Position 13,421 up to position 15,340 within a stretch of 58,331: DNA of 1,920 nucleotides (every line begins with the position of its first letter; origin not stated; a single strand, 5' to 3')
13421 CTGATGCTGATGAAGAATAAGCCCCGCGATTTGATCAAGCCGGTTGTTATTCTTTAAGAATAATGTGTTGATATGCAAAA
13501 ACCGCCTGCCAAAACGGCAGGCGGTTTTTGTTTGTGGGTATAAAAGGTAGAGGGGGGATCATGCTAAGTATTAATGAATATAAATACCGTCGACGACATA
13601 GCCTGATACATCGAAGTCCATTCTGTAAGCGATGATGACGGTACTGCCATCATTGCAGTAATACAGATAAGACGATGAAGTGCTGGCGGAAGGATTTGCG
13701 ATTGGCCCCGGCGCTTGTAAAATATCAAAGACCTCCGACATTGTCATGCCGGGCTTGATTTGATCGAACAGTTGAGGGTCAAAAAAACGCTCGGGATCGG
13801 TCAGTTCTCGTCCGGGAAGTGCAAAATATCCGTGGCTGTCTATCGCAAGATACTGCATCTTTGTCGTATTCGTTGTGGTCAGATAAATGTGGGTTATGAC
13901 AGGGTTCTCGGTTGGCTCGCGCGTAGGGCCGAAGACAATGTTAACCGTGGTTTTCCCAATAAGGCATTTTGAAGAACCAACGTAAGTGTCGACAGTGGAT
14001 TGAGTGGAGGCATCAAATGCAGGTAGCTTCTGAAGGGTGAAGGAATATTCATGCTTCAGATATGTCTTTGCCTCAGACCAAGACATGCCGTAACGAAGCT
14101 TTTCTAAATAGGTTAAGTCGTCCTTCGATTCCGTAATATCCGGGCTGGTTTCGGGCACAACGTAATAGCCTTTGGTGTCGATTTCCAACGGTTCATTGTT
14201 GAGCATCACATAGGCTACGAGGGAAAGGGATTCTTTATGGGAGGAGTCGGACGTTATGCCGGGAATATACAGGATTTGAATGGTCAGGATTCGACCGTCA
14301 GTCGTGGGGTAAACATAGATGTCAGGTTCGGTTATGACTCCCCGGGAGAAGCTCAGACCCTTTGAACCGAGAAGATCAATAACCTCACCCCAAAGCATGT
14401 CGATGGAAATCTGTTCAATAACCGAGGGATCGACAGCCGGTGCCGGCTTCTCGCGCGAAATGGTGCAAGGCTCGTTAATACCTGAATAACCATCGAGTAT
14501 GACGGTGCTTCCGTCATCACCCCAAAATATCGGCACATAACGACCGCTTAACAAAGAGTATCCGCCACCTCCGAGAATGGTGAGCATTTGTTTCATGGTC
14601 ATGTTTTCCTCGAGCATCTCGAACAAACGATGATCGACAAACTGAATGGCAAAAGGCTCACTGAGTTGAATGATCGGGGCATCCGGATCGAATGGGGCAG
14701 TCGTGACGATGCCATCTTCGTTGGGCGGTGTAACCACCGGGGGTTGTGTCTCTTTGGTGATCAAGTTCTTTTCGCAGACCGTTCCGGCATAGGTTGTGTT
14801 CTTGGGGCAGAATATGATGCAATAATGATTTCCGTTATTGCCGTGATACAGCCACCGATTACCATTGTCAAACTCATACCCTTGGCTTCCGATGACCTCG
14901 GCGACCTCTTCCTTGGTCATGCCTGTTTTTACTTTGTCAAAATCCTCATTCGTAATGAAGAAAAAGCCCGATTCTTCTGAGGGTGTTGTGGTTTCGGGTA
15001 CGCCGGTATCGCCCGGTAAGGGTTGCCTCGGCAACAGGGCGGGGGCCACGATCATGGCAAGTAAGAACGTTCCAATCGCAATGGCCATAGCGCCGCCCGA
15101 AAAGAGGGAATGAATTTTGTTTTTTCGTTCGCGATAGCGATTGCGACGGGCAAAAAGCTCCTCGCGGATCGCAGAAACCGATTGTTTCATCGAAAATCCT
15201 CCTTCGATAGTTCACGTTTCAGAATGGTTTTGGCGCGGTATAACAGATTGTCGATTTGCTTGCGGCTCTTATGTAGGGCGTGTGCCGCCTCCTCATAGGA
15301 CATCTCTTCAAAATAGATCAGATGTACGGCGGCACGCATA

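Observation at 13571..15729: ECF sigma factor coupled to an atypical anti-sigma candidate whose sensor is five copies of the lipoprotein module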

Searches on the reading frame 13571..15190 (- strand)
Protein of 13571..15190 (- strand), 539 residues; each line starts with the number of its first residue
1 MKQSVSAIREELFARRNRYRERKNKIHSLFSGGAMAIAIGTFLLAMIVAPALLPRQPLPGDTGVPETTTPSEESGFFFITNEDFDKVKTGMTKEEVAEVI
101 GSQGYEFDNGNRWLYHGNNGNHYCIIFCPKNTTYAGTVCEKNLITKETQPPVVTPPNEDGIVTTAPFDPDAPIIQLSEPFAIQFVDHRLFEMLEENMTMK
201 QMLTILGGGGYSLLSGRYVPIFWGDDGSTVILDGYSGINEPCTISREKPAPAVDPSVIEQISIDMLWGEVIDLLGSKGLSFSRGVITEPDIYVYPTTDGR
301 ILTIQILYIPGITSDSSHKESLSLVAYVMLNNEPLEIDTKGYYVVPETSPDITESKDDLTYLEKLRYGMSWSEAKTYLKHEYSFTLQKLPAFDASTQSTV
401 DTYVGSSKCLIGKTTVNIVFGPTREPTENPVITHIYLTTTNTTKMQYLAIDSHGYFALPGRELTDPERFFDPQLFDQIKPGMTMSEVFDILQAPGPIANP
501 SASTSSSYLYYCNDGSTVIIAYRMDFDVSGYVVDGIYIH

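Call 5: search_protein_families(library=pfam, proteins=[window:13571-15190:-], max_evalue=1)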
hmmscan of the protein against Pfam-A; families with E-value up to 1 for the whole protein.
window:13571-15190:- (539 aa): 3 families
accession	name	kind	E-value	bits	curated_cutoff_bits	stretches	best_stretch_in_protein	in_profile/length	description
PF04355.18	BamE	-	9.7e-11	41.8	23.2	2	78-105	3-30/71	Outer membrane protein assembly factor BamE domain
PF11150.13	DUF2927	-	0.13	12.8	26.2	0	359-379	185-205/206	Protein of unknown function (DUF2927)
PF12978.13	DUF3862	-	0.24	11.7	25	0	79-101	87-109/159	Domain of Unknown Function with PDB structure (DUF3862)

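Call 7: search_protein_families(library=ncbifam, proteins=[window:13571-15190:-], max_evalue=0.1)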
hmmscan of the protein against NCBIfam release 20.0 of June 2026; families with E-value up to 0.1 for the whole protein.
window:13571-15190:- (539 aa): 2 families
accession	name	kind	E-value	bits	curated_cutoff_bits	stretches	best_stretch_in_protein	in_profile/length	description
NF008423.0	PRK11251.1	equivalog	0.0016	18.3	65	0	469-534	31-95/112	osmotically-inducible lipoprotein OsmE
NF008585.0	PRK11548.1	equivalog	0.057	13.4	93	0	78-105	37-64/113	outer membrane protein assembly factor BamE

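Call 21: search_protein_families(library=pfam, alignment_id=A2, max_evalue=0.001)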
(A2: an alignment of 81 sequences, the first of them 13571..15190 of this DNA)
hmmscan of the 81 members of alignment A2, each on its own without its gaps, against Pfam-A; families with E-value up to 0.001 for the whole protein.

A. member 1, window:13571-15190:- (539 aa): 1 family
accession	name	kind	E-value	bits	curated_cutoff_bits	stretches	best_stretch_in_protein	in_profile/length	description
PF04355.18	BamE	-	9.7e-11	41.8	23.2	0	78-105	3-30/71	Outer membrane protein assembly factor BamE domain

B. families by the number of members that match (of 81 scanned): 8 families
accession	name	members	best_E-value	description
PF00079.25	Serpin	10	2e-86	Serpin (serine protease inhibitor)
PF13306.12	LRR_5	1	9.5e-142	BspA type Leucine rich repeat region (6 copies)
PF13855.12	LRR_8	1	2.4e-23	Leucine rich repeat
PF04355.18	BamE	1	9.7e-11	Outer membrane protein assembly factor BamE domain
PF00963.24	Cohesin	1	1.4e-10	Cohesin domain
PF23952.1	LRR_EndoS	1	1.4e-07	Endo-beta-N-acetylglucosaminidase EndoS LRR domain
PF20251.4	Big_14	1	2.3e-06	Bacterial Ig-like domain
PF12799.13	LRR_4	1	9.7e-05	Leucine Rich repeats (2 copies)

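Call 22: find_homologous_proteins(query=window:13571-15190:-, max_evalue=0.001)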
Query window:13571-15190:- (539 aa): 3 proteins with E <= 0.001 among 8000 candidates.
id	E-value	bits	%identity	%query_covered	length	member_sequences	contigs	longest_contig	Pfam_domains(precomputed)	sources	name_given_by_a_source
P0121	0.0e+0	1189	97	100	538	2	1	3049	PF04355.19,PF07467.19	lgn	-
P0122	1.4e-277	939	78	99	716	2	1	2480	PF04355.19,PF07467.19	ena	-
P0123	2.6e-92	328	49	64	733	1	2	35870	PF04355.19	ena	-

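Call 23: find_encoding_contigs(protein=P0123, flank=8000, max_places=3)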
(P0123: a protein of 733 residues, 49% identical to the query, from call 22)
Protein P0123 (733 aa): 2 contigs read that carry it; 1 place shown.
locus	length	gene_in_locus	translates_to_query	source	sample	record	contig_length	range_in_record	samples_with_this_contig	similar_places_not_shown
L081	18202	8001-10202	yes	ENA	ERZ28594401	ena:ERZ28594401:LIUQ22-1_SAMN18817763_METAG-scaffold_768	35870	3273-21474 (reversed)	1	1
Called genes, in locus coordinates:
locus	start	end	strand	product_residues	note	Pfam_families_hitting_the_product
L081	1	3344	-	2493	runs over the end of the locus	PF24547:DUF7601, PF11974:bMG3 (faint), PF24547:DUF7601, PF12892:FctA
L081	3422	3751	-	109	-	-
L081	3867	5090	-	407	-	PF08281:Sigma70_r4_2 (faint), PF00196:GerE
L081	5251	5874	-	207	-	PF13353:Fer4_12 (weak), PF04055:Radical_SAM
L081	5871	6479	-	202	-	-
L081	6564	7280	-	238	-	PF00702:Hydrolase, PF13419:HAD_2, PF13242:Hydrolase_like (weak)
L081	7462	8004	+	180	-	PF04542:Sigma70_r2, PF08281:Sigma70_r4_2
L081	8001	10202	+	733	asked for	PF04355:BamE (faint)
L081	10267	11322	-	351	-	PF08240:ADH_N, PF00107:ADH_zinc_N, PF13602:ADH_zinc_N_2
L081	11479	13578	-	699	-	PF05448:AXE1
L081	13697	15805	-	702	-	PF05448:AXE1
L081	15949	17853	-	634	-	PF02254:TrkA_N (faint), PF01073:3Beta_HSD (weak), PF01370:Epimerase, PF02719:Polysacc_synt_2, PF04321:RmlD_sub_bind, PF16363:GDP_Man_Dehyd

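Call 42: search_solved_structures(query=window:13571-15190:-, max_evalue=1, show_alignments=2)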
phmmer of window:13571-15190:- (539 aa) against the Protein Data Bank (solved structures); distinct sequences matched with E-value up to 1: 0.

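Call 53: predict_structure(alignment_id=A3)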
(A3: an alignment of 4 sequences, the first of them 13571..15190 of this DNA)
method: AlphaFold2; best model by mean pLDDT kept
length: 539 residues; sequences in the alignment: 4
mean_pLDDT: 58.4   pTM: 0.34
mean pLDDT of the five models: 58.4, 53.3, 48.7, 42.4, 39.6
residues with pLDDT >= 90: 0; 70-90: 157; 50-70: 216; < 50: 166
segments of 3 or more residues with pLDDT < 50: 1-5, 23-38, 40-77, 144-181, 208-218, 283-288, 310-320, 347-355, 392-399, 442-444, 461-467, 494-505
pLDDT, mean of each block of 10 residues (from residue 1): 51 65 46 43 43 28 24 40 80 80 55 60 66 71 40 23 26 31 56 64 53 43 64 57 66 80 79 74 49 71 66 43 66 66 56 52 81 84 72 44 74 78 67 72 58 66 46 77 75 45 51 60 61 63
secondary structure, 60 per line:
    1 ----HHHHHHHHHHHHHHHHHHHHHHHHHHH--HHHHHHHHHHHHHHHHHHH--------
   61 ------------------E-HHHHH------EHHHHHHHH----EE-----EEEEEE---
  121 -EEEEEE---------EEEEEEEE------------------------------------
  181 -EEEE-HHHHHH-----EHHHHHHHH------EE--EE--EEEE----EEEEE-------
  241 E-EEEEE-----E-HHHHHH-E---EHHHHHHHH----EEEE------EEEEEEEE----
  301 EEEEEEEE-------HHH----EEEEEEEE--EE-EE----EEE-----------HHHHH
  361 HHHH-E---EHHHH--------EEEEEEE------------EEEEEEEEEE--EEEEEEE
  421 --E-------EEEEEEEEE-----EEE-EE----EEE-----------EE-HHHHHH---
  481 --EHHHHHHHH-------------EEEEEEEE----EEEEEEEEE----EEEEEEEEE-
elements in order: H5-31 H34-52 H81-85 H93-100 E112-117 E122-127 E137-144 E182-185 H187-192 H199-206 E221-224 E229-233 E243-247 H255-260 H267-274 E279-282 E289-296 E301-308 E323-330 E342-344 H356-364 H371-374 E383-389 E402-411 E414-420 E431-439 E445-447 E455-457 H472-477 H484-491 E505-512 E517-525 E530-538

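Call 57: fold_search(model_id=the predicted structure, library=pdb)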
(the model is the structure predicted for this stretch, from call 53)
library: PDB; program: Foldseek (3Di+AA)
matches with E <= 10: 637; with E <= 0.001: 0
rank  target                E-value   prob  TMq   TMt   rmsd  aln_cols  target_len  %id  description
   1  3f3f_E                1.2e-02  0.18  0.10  0.15  22.3       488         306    6  Crystal structure of the nucleoporin pair Nup85-Seh1, space group P21 (released 2009-04-07)
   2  3f3f_A                1.2e-02  0.18  0.09  0.14  22.3       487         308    6  Crystal structure of the nucleoporin pair Nup85-Seh1, space group P21 (released 2009-04-07)
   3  2f0z                  1.4e-02  0.13  0.09  0.12  27.4       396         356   11  Crystal Structure of the Human Sialidase Neu2 in Complex with Zanamivir inhibitor (released 2006-11-21)
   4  9sob_O                2.2e-02  0.20  0.11  0.17  24.3       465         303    9  Structural Model of the Nuclear Pore Complex in Arabidopsis thaliana (released 2025-11-05)
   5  7wb4_D                2.8e-02  0.15  0.11  0.16  24.0       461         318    7  Cryo-EM structure of the NR subunit from X. laevis NPC (released 2022-03-02)
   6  9lto_S                3.2e-02  0.08  0.07  0.06  23.3       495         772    7  Cryo-EM structure of DDB1-DDA1-DET1-Ube2e2 complex (released 2026-01-28)
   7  7emf_N                3.4e-02  0.07  0.08  0.05  51.9       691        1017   10  Human Mediator (deletion of MED1-IDR) in a Tail-extended conformation (released 2021-05-05)
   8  3byk                  3.8e-02  0.08  0.09  0.11  27.2       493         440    9  Crystal structure of B. subtilis levansucrase mutant D247A (released 2008-02-12)
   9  3f3p_I                4.5e-02  0.12  0.10  0.15  22.0       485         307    7  Crystal structure of the nucleoporin pair Nup85-Seh1, space group P21212 (released 2009-04-07)
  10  3e2k_C                5.6e-02  0.96  0.17  0.43   7.8       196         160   13  Crystal Structure of the KPC-2 Beta-lactamase/Beta-lactamase inhibitor protein (BLIP) (released 2009-08-04)
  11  7fik_E                5.6e-02  0.07  0.08  0.04  22.3       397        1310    9  The cryo-EM structure of the CR subunit from X. laevis NPC (released 2022-11-09)
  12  7wb4_d                5.9e-02  0.14  0.11  0.17  23.9       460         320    7  Cryo-EM structure of the NR subunit from X. laevis NPC (released 2022-03-02)
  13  3f3f_B                5.9e-02  0.11  0.10  0.14  22.5       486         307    6  Crystal structure of the nucleoporin pair Nup85-Seh1, space group P21 (released 2009-04-07)
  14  1xxm_C                6.2e-02  0.47  0.12  0.27  14.2       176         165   13  The modular architecture of protein-protein binding site (released 2005-01-18)
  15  3f3p_A                6.2e-02  0.11  0.10  0.15  22.1       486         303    7  Crystal structure of the nucleoporin pair Nup85-Seh1, space group P21212 (released 2009-04-07)
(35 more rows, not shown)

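Call 60: search_protein_families(library=ncbifam, alignment_id=A2, max_evalue=0.01)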
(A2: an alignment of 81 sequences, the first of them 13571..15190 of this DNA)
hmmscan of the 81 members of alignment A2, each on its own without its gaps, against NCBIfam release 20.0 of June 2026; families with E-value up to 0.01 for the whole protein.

A. member 1, window:13571-15190:- (539 aa): 1 family
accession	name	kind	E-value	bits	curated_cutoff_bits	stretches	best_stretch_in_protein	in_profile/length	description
NF008423.0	PRK11251.1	equivalog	0.0016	18.3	65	0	469-534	31-95/112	osmotically-inducible lipoprotein OsmE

B. families by the number of members that match (of 81 scanned): 8 families
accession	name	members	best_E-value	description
NF047961.1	adhesin_HupY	1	2.2e-51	leucine-rich repeat adhesin HupY/LrrG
NF045861.1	glide_Gli349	1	2.3e-29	gliding machinery surface structure protein Gli349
TIGR02167.2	Liste_lipo_26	1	1.5e-10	PARCEL repeat-containing surface protein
NF002211.1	PRK01103.1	1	0.0002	bifunctional DNA-formamidopyrimidine glycosylase/DNA-(apurinic or apyrimidinic site) lyase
NF000471.1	vanY_of_D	1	0.0015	transpeptidase-like D-Ala-D-Ala carboxypeptidase VanY-D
NF008423.0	PRK11251.1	1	0.0016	osmotically-inducible lipoprotein OsmE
NF004777.0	PRK06123.1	1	0.0039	SDR family oxidoreductase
TIGR00577.1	fpg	1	0.004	DNA-formamidopyrimidine glycosylase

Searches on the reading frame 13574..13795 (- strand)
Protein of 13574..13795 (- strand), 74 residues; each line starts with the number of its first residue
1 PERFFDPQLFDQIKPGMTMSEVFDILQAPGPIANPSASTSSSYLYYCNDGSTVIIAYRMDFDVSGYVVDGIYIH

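Call 62: predict_structure(alignment_id=A4)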
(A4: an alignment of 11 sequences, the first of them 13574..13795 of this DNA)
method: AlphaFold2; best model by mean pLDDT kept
length: 74 residues; sequences in the alignment: 11
mean_pLDDT: 90.7   pTM: 0.77
mean pLDDT of the five models: 90.7, 88.8, 88.2, 74.5, 65.6
residues with pLDDT >= 90: 57; 70-90: 14; 50-70: 3; < 50: 0
segments of 3 or more residues with pLDDT < 50: none
pLDDT, mean of each block of 10 residues (from residue 1): 90 96 89 77 94 95 93 94
secondary structure, 60 per line:
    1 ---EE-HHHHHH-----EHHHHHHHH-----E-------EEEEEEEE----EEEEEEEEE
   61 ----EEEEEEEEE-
elements in order: H7-12 H19-26 E40-47 E52-60 E65-73

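Call 64: search_protein_representatives(alignment_id=A4)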
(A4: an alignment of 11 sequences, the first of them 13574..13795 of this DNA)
Query: 11 sequences, 74 profile positions. Proteins with E-value up to 0.001 (for the whole library): 854; up to 1e-10: 66; up to 1e-30: 4. The best 150 are listed.
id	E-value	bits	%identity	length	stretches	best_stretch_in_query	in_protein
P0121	7.0e-93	320.5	-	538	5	4-74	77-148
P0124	3.2e-36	139.0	-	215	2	2-73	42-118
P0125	2.1e-33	129.9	-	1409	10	5-70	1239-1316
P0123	8.9e-32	124.7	-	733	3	3-63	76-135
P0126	3.0e-21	91.0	-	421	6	14-62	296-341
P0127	2.0e-20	88.4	-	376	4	4-35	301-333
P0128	1.5e-18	82.4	-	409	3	11-47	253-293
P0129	1.6e-18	82.3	-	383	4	7-55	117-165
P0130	2.7e-18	81.5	-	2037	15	21-49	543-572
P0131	3.1e-18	81.3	-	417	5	2-54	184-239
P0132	6.8e-18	80.3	-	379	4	8-43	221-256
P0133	9.5e-18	79.8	-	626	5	2-44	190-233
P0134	2.4e-17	78.5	-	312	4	4-32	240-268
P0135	3.1e-17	78.1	-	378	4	3-33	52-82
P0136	4.5e-17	77.6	-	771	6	5-34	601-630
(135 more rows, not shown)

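Call 66: fold_search(model_id=the predicted structure, library=pdb)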
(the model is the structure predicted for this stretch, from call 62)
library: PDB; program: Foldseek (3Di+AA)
matches with E <= 10: 595; with E <= 0.001: 0
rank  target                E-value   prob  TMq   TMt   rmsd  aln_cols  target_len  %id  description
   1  9vnj_B                2.8e-03  1.00  0.59  0.50   4.6        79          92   15  Crystal structure of the transmembrane domain of trimeric autotransporter adhesin AtaA in complex with the N-terminal  (released 2025-10-08)
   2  5wam_A                5.7e-03  1.00  0.53  0.41   4.6        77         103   16  Structure of BamE from Neisseria gonorrhoeae (released 2017-12-06)
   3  4dm5_D                1.1e-02  1.00  0.57  0.50   3.4        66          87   26  Putative Osmotically inducible lipoprotein OsmE characterization by Xray crystallography (released 2012-03-07)
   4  8pz1_E                1.5e-02  1.00  0.60  0.52   4.7        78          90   18  Wait Complex: Lateral open BAM bound Compact SurA (released 2024-09-25)
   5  4dm5_A                1.6e-02  1.00  0.57  0.50   3.4        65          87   26  Putative Osmotically inducible lipoprotein OsmE characterization by Xray crystallography (released 2012-03-07)
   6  7tt0_E                1.6e-02  1.00  0.60  0.52   4.6        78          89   14  BamABCDE bound to substrate EspP class 2 (released 2022-03-30)
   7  5d0o_E                1.9e-02  1.00  0.61  0.55   4.6        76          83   18  BamABCDE complex, outer membrane beta barrel assembly machinery entire complex (released 2016-03-09)
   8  7ttc_E                2.2e-02  1.00  0.59  0.53   4.8        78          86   15  BamABCDE bound to substrate EspP (released 2022-03-30)
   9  4dm5_B                2.3e-02  1.00  0.57  0.46   3.4        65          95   26  Putative Osmotically inducible lipoprotein OsmE characterization by Xray crystallography (released 2012-03-07)
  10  7ri5_E                2.6e-02  1.00  0.60  0.53   4.6        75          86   16  Structure of a BAM in MSP1E3D1 nanodiscs at 4 Angstrom resolution (released 2021-12-22)
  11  3e2k_C                2.9e-02  1.00  0.68  0.34   4.3        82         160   20  Crystal Structure of the KPC-2 Beta-lactamase/Beta-lactamase inhibitor protein (BLIP) (released 2009-08-04)
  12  3e2k_D                3.5e-02  1.00  0.67  0.33   4.3        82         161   21  Crystal Structure of the KPC-2 Beta-lactamase/Beta-lactamase inhibitor protein (BLIP) (released 2009-08-04)
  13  8sqa_E                3.9e-02  0.99  0.60  0.53   4.6        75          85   19  The cryo-EM structure of the EcBAM/EspP(beta8-12) complex (released 2024-05-08)
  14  9mgg_E                4.1e-02  1.00  0.63  0.54   4.6        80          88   16  beta-barrel assembly machine from Escherichia coli in a late state of substrate assembly (released 2025-12-17)
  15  5wam_B                4.1e-02  0.98  0.50  0.42   3.9        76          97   17  Structure of BamE from Neisseria gonorrhoeae (released 2017-12-06)
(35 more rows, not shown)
